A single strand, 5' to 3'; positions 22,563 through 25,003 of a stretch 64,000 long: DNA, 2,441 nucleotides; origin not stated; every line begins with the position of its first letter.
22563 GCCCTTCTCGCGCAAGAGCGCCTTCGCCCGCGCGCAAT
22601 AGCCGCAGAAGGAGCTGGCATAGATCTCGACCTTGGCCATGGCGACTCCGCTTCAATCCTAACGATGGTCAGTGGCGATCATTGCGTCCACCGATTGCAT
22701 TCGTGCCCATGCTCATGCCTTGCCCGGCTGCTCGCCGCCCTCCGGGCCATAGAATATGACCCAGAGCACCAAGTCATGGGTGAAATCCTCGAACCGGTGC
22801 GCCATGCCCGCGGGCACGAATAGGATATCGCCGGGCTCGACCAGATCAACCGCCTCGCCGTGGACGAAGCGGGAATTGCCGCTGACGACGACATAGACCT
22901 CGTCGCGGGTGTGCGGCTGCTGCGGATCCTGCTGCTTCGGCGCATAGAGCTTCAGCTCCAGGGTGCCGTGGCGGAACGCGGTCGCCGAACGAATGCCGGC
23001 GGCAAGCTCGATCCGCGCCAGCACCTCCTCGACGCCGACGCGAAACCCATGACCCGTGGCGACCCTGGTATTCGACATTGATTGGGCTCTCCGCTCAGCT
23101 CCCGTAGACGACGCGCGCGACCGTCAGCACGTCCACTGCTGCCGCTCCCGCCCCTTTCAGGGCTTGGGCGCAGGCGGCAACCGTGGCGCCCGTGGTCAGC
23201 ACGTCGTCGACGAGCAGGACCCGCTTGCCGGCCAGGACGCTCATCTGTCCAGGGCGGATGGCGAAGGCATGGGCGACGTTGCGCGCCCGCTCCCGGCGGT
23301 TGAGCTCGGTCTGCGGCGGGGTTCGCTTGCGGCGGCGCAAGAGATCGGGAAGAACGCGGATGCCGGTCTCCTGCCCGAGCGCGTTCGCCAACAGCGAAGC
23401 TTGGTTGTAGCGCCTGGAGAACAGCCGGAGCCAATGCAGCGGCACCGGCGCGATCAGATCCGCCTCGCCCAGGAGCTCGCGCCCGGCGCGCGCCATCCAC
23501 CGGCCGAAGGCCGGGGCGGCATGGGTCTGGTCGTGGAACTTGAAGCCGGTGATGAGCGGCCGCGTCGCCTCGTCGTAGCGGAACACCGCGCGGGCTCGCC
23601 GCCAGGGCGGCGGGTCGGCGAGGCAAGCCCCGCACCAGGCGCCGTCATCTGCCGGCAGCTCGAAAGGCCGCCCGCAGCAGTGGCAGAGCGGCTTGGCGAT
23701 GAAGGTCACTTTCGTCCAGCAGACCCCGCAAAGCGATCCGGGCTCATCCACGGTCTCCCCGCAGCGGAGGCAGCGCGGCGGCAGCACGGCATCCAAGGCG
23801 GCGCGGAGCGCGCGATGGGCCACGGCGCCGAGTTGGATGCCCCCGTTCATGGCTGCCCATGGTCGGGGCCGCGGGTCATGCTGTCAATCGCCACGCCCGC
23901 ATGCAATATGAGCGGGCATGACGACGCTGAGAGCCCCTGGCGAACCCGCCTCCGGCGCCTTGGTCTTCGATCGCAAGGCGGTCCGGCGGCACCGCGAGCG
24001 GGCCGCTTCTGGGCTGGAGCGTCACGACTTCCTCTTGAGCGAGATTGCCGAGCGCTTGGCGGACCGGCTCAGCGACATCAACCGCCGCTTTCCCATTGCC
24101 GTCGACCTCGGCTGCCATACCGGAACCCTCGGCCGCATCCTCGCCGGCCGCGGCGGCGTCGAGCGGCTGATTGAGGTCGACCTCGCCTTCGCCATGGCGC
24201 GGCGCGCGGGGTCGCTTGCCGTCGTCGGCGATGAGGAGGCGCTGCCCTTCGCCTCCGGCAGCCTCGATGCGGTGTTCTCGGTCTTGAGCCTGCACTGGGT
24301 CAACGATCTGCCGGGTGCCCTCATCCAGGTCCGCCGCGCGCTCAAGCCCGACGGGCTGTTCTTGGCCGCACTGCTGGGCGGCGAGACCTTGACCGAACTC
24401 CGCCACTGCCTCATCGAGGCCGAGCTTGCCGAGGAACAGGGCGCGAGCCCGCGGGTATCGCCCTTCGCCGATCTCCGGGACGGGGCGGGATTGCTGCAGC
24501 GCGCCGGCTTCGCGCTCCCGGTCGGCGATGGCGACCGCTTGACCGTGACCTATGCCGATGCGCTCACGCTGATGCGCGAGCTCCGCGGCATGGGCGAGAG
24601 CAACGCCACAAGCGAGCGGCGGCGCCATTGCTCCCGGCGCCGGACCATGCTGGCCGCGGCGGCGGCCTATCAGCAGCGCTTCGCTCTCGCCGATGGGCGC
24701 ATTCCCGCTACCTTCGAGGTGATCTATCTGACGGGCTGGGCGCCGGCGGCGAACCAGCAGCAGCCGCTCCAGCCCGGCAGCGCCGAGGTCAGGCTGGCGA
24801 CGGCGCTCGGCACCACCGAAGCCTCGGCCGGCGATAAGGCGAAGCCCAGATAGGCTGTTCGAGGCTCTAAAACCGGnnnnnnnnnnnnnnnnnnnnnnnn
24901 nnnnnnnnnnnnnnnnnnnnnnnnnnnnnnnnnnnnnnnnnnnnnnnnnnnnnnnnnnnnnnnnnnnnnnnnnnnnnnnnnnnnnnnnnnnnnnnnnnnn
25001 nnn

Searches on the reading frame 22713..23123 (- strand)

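Call 49: search_protein_families(library=pfam, proteins=[window:22713-23123:-])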
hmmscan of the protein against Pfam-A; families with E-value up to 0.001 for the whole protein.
window:22713-23123:- (136 aa): 6 families
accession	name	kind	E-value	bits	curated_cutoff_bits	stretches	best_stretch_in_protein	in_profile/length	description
PF07883.17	Cupin_2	-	6.5e-09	35.8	27.2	1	60-112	5-57/70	Cupin domain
PF16867.11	DMSP_lyase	-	8.5e-06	26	27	1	52-112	94-154/162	Dimethlysulfonioproprionate lyase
PF03079.20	ARD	-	1.3e-05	25.9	27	1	69-122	88-146/157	ARD/ARD' family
PF01050.24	MannoseP_isomer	-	0.00021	21.9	23.6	1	66-114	42-90/116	Mannose-6-phosphate isomerase C-terminal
PF05899.18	Cupin_3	-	0.00054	20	23.5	1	72-108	24-61/74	EutQ-like cupin domain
PF02311.25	AraC_binding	-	0.0006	20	21.1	1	70-112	20-62/135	AraC-like ligand binding domain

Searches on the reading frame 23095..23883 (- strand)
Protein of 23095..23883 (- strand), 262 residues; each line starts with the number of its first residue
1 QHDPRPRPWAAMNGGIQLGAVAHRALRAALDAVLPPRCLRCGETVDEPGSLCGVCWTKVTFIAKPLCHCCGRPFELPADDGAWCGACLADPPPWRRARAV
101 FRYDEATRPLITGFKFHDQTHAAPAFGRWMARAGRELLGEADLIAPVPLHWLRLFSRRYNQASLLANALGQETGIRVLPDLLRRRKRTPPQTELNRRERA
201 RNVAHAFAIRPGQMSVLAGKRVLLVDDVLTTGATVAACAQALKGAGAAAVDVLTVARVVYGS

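Call 49: search_protein_families(library=pfam, proteins=[window:23095-23883:-])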
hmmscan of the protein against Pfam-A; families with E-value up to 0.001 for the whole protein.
window:23095-23883:- (262 aa): 2 families
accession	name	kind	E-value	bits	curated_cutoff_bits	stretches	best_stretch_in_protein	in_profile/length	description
PF18912.6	DZR_2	-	1.1e-16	60.8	27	1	29-88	1-56/56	Double zinc ribbon domain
PF00156.33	Pribosyltran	-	4.9e-08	32.9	26.3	1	179-256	56-124/158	Phosphoribosyl transferase domain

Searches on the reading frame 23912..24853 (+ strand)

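Call 49: search_protein_families(library=pfam, proteins=[window:23912-24853:+])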
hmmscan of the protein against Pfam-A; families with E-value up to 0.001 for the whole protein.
window:23912-24853:+ (313 aa): 5 families
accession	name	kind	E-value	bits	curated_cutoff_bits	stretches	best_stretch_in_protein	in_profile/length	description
PF08241.18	Methyltransf_11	-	5.4e-16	59.5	21.2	1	64-151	1-94/95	Methyltransferase domain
PF13649.12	Methyltransf_25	-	3.5e-12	47.3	27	1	64-148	2-97/97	Methyltransferase domain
PF13489.12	Methyltransf_23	-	8.1e-10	39.1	27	1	46-201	9-160/164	Methyltransferase domain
PF08242.18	Methyltransf_12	-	4.7e-07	30.9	30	1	64-150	1-98/98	Methyltransferase domain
PF13847.12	Methyltransf_31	-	0.00017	21.8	27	0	64-156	8-113/145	Methyltransferase domain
